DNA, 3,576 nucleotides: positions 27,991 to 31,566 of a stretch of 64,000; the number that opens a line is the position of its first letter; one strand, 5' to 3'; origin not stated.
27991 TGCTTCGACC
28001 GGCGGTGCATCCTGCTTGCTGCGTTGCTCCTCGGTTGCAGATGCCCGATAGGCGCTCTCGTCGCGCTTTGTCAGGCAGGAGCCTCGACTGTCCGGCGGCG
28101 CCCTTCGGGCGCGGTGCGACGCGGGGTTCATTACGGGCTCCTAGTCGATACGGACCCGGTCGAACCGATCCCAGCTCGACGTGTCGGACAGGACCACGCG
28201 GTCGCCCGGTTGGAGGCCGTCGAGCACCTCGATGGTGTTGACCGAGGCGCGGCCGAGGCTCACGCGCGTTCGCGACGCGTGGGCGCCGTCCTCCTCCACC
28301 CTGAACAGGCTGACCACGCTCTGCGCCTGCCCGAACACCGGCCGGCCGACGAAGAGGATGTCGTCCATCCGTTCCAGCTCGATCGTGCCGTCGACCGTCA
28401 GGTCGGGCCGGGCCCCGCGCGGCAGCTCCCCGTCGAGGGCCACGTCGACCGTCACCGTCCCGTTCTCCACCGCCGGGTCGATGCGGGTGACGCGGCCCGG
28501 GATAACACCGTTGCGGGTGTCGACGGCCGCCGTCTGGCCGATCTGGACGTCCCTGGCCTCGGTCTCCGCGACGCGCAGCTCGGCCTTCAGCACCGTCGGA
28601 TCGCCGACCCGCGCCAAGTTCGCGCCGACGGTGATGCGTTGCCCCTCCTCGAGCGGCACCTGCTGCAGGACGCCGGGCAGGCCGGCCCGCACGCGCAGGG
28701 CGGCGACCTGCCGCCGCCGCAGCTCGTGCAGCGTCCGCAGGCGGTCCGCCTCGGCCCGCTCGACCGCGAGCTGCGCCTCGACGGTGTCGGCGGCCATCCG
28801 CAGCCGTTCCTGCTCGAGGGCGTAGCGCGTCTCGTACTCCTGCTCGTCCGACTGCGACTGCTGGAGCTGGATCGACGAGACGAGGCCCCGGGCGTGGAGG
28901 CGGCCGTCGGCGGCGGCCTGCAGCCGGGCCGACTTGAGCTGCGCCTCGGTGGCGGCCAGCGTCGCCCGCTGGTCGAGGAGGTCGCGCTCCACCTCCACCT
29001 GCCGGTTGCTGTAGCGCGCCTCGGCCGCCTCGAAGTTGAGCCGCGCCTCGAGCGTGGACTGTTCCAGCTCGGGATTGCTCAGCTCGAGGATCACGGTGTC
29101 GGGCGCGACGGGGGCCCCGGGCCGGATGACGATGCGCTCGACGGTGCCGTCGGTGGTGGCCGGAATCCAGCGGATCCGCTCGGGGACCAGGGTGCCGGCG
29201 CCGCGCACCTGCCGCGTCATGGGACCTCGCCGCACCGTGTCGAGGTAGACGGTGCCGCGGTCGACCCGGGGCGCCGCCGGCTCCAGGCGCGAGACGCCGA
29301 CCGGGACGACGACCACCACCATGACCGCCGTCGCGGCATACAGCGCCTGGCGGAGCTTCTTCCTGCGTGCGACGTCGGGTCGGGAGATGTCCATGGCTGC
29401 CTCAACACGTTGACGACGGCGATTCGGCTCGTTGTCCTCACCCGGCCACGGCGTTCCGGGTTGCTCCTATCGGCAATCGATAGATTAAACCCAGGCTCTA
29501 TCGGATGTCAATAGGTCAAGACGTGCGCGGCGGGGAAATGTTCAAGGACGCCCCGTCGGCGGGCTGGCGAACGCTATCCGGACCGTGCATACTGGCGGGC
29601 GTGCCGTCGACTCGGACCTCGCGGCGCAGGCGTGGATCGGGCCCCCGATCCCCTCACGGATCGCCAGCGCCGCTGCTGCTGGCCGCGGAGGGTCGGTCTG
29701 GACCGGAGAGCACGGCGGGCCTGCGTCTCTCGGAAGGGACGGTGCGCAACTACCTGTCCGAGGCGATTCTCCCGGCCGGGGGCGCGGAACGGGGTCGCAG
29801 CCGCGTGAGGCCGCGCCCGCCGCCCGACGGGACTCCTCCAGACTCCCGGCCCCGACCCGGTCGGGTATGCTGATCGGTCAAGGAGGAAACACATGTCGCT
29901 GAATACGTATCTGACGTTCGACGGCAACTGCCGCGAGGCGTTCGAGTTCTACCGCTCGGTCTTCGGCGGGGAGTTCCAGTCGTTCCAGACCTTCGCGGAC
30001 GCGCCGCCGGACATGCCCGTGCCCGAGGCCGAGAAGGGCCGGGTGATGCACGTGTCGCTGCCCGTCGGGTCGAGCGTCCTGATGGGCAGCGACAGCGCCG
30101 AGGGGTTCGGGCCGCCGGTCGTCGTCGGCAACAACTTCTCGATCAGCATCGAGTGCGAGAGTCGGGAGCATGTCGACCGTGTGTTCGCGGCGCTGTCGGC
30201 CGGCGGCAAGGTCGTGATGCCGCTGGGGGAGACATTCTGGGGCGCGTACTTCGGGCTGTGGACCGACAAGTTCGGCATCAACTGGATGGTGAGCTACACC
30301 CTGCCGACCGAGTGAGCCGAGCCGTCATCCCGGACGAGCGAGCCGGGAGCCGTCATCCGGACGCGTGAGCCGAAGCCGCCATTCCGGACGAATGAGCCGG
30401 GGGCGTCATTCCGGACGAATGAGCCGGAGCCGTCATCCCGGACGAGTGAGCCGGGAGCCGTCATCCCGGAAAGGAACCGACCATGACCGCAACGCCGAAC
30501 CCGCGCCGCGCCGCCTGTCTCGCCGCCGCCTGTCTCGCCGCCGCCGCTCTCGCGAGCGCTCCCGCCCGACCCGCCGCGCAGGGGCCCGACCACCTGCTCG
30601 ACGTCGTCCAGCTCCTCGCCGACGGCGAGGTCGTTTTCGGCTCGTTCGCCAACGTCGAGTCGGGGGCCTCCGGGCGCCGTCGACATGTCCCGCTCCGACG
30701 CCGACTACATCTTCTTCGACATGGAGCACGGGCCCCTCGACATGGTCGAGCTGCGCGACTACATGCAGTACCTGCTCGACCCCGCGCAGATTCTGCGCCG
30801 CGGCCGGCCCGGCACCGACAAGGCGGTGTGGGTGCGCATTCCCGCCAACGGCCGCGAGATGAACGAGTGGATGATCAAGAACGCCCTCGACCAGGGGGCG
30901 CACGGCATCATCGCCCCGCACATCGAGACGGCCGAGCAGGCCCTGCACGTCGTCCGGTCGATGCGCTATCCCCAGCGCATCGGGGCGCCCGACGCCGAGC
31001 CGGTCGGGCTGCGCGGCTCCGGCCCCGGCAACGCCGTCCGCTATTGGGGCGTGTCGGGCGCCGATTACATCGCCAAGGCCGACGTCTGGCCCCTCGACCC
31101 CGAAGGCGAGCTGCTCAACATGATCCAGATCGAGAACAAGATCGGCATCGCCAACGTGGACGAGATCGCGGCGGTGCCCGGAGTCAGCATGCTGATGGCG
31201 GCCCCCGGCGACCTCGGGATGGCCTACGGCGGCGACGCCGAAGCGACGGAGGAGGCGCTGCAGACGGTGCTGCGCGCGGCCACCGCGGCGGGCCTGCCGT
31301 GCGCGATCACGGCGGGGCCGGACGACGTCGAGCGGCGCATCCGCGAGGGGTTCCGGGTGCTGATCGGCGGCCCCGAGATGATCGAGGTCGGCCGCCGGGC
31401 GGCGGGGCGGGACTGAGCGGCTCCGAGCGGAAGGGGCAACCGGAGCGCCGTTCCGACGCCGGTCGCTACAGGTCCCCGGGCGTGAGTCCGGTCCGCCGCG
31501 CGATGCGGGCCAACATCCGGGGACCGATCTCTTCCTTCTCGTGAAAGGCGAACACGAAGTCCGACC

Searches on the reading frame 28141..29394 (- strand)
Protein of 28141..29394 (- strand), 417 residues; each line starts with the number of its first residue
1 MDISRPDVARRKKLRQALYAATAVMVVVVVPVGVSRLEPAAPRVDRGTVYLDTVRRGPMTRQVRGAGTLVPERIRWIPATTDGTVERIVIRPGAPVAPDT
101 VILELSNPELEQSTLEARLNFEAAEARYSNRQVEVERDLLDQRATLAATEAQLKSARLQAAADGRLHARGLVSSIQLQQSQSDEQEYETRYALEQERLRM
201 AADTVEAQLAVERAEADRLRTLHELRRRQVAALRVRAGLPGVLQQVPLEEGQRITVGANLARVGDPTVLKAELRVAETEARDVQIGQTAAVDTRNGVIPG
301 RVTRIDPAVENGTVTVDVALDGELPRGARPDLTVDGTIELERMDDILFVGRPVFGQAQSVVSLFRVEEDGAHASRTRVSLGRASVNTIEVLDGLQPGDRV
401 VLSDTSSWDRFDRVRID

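Call 30: search_protein_families(library=pfam, proteins=[window:28141-29394:-], max_evalue=0.001)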
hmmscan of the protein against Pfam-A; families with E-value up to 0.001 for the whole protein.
window:28141-29394:- (417 aa): 2 families
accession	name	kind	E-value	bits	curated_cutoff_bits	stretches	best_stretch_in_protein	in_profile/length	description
PF13437.12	HlyD_3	-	9.7e-15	55.7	22.2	1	235-324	2-97/106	HlyD family secretion protein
PF16576.10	HlyD_D23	-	2.3e-12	47.1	30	1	72-318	17-197/214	Barrel-sandwich domain of CusB or HlyD membrane-fusion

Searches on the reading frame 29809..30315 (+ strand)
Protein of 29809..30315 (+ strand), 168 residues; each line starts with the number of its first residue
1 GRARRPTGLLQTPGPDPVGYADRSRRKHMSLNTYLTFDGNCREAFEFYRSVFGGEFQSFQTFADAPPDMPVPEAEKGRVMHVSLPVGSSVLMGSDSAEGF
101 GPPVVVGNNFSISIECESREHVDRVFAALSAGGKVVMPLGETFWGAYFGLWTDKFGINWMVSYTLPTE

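Call 30: search_protein_families(library=pfam, proteins=[window:29809-30315:+], max_evalue=0.001)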
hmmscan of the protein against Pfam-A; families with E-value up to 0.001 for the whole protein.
window:29809-30315:+ (168 aa): 2 families
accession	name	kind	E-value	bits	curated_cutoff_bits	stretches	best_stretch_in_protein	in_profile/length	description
PF06983.19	3-dmu-9_3-mt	-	1e-13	52.3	24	1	32-161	4-115/116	3-demethylubiquinone-9 3-methyltransferase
PF00903.31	Glyoxalase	-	4.9e-11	43.5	20.6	1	31-161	2-121/121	Glyoxalase/Bleomycin resistance protein/Dioxygenase superfamily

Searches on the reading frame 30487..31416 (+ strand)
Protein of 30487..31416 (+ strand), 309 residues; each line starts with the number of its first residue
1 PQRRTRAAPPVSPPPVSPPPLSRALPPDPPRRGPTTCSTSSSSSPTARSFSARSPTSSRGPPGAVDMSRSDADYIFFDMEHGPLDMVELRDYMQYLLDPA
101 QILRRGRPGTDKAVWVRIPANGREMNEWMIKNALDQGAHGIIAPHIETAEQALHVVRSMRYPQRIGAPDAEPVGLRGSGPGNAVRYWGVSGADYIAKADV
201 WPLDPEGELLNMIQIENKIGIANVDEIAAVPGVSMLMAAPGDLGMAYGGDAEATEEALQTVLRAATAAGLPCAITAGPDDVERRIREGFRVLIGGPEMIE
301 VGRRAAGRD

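Call 30: search_protein_families(library=pfam, proteins=[window:30487-31416:+], max_evalue=0.001)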
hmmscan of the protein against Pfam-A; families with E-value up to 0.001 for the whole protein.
window:30487-31416:+ (309 aa): 1 family
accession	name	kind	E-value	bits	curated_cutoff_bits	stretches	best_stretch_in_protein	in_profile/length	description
PF03328.21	HpcH_HpaI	-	7.1e-22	78.2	25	1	66-288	16-205/221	HpcH/HpaI aldolase/citrate lyase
